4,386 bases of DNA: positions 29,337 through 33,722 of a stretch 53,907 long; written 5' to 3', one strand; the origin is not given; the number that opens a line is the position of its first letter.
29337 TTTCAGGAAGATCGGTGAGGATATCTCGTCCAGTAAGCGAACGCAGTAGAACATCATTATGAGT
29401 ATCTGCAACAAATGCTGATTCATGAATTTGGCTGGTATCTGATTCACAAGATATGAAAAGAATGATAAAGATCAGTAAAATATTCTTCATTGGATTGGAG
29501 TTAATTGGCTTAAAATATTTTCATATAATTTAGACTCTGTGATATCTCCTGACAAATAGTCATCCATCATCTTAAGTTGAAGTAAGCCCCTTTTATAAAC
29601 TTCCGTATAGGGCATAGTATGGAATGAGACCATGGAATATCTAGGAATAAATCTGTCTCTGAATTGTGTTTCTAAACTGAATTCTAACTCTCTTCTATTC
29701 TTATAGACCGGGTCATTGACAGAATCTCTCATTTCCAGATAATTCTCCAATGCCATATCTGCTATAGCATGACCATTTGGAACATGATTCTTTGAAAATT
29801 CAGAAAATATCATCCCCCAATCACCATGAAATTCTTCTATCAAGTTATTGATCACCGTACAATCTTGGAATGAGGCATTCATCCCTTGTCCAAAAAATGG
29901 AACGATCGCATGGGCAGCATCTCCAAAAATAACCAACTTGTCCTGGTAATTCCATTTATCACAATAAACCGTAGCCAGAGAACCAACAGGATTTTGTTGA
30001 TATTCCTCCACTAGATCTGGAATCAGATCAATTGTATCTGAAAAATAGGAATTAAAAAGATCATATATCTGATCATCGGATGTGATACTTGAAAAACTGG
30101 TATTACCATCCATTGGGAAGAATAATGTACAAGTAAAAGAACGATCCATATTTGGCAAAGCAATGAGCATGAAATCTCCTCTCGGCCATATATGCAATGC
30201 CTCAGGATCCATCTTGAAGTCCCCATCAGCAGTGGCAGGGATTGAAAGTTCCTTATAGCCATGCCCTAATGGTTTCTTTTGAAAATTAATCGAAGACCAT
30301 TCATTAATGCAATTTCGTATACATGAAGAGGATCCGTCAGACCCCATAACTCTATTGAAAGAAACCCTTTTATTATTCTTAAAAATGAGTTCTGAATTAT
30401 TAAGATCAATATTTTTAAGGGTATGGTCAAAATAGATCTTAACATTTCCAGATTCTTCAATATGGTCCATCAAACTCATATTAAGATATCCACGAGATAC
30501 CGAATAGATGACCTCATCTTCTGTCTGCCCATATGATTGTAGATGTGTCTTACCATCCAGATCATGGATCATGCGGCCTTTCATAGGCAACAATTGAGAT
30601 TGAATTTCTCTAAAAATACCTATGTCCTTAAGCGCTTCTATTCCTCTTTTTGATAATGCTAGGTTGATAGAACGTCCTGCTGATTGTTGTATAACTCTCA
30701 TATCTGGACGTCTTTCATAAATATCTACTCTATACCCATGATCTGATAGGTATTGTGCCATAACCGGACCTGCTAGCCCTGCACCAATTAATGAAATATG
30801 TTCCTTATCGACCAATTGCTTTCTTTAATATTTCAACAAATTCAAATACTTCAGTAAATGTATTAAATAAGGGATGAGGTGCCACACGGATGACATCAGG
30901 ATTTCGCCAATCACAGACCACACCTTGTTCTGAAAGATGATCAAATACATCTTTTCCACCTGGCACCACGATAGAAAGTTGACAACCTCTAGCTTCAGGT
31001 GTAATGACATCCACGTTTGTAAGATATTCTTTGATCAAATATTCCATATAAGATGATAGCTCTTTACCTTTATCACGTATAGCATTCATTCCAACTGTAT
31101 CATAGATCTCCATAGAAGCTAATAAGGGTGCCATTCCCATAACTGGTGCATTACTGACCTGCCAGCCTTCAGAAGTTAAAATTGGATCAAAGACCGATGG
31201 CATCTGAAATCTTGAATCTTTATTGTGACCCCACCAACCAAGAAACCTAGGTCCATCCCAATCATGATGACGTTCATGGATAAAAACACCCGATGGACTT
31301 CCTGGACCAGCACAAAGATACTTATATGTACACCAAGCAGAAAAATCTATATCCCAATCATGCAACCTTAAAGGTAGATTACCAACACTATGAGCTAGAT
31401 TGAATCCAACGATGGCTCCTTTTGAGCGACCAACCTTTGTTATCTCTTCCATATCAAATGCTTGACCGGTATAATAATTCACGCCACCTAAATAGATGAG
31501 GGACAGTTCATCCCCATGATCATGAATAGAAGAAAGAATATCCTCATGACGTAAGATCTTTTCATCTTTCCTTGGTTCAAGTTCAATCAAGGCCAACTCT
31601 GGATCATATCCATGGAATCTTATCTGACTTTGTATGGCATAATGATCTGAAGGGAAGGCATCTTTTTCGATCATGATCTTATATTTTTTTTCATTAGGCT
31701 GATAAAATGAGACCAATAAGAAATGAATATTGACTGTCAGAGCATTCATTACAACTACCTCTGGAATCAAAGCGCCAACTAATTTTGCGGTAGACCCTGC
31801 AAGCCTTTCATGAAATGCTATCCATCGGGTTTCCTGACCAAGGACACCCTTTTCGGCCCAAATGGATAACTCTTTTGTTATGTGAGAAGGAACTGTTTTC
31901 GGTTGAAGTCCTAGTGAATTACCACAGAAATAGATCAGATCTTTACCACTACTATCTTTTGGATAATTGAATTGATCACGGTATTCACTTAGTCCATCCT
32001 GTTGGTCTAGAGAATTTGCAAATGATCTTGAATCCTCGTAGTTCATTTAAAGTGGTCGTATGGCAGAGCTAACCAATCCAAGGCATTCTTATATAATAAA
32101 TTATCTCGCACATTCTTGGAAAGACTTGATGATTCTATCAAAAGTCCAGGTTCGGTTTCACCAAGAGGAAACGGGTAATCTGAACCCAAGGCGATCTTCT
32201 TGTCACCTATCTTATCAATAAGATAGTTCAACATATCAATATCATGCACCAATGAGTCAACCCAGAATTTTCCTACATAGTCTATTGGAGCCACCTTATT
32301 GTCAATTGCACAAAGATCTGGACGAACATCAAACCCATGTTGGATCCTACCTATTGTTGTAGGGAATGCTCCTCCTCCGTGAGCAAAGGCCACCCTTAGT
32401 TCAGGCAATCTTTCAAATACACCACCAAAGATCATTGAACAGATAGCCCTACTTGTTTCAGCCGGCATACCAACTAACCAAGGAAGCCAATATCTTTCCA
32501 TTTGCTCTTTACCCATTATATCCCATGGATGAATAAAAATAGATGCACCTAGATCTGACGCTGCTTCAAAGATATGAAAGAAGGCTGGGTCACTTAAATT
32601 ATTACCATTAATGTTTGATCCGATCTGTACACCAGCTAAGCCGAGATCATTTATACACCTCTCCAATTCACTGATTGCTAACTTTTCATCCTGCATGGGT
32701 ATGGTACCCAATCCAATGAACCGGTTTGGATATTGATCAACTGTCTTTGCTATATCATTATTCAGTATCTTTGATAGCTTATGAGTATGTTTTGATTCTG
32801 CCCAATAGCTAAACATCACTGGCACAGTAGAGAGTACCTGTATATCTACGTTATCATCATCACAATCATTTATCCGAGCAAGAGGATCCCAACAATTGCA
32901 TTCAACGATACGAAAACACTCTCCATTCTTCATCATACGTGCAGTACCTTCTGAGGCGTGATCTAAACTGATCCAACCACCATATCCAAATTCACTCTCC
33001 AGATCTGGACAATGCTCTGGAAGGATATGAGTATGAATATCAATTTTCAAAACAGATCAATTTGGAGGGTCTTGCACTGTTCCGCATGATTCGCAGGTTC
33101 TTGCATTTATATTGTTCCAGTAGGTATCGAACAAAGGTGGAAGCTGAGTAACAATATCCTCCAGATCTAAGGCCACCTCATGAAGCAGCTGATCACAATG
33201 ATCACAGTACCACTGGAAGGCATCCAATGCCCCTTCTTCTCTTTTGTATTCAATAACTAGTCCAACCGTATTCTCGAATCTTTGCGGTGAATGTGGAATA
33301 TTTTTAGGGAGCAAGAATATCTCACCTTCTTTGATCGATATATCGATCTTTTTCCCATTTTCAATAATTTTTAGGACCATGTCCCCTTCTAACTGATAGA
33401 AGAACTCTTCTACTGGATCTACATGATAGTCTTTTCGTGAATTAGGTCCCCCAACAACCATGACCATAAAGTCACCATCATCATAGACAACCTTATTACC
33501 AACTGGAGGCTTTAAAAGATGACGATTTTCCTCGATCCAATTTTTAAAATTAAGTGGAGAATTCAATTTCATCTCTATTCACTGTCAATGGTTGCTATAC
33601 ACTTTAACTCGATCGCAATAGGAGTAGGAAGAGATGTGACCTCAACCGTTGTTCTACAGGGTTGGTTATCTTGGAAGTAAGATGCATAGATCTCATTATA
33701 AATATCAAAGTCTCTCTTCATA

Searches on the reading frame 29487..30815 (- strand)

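Call 61: search_protein_families(library=pfam, proteins=[window:29487-30815:-])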
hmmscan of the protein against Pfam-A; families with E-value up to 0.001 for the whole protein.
window:29487-30815:- (442 aa): 4 families
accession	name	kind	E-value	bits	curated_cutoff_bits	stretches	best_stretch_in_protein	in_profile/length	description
PF01494.25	FAD_binding_3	-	1.6e-18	67.5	22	1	9-321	6-313/349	FAD binding domain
PF13450.12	NAD_binding_8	-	6.1e-06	26.9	21.9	1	10-38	2-30/68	NAD(P)-binding Rossmann-like domain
PF00070.33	Pyr_redox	-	3.3e-05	24.8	22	1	7-62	2-58/82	Pyridine nucleotide-disulphide oxidoreductase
PF07992.20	Pyr_redox_2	-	3.5e-05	23.8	26.1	1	5-62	143-201/291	Pyridine nucleotide-disulphide oxidoreductase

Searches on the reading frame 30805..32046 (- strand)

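Call 61: search_protein_families(library=pfam, proteins=[window:30805-32046:-])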
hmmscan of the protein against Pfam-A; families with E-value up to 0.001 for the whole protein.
window:30805-32046:- (413 aa): 2 families
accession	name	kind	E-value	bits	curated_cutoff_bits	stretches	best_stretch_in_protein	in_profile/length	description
PF22580.2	KYNU_C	-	2.3e-21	76.1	27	1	323-407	1-90/90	Kynureninase C-terminal domain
PF00266.25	Aminotran_5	-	5.4e-09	35.9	21.5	1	80-361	46-316/371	Aminotransferase class-V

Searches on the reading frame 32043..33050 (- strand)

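Call 62: search_protein_families(library=pfam, proteins=[window:32043-33050:-])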
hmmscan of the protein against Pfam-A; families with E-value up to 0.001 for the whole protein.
window:32043-33050:- (335 aa): 1 family
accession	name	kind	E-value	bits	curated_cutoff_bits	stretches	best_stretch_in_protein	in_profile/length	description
PF04909.20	Amidohydro_2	-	1.4e-40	140.3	26.4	1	3-327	1-287/289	Amidohydrolase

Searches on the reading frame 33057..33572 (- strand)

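Call 62: search_protein_families(library=pfam, proteins=[window:33057-33572:-])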
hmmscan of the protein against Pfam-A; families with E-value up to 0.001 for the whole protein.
window:33057-33572:- (171 aa): 2 families
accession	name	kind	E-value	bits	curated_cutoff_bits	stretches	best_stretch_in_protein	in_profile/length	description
PF06052.18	3-HAO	-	3.3e-62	209.1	25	1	4-151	4-150/151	3-hydroxyanthranilic acid dioxygenase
PF07883.17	Cupin_2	-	1.6e-06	28.2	27.2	1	43-96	7-56/70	Cupin domain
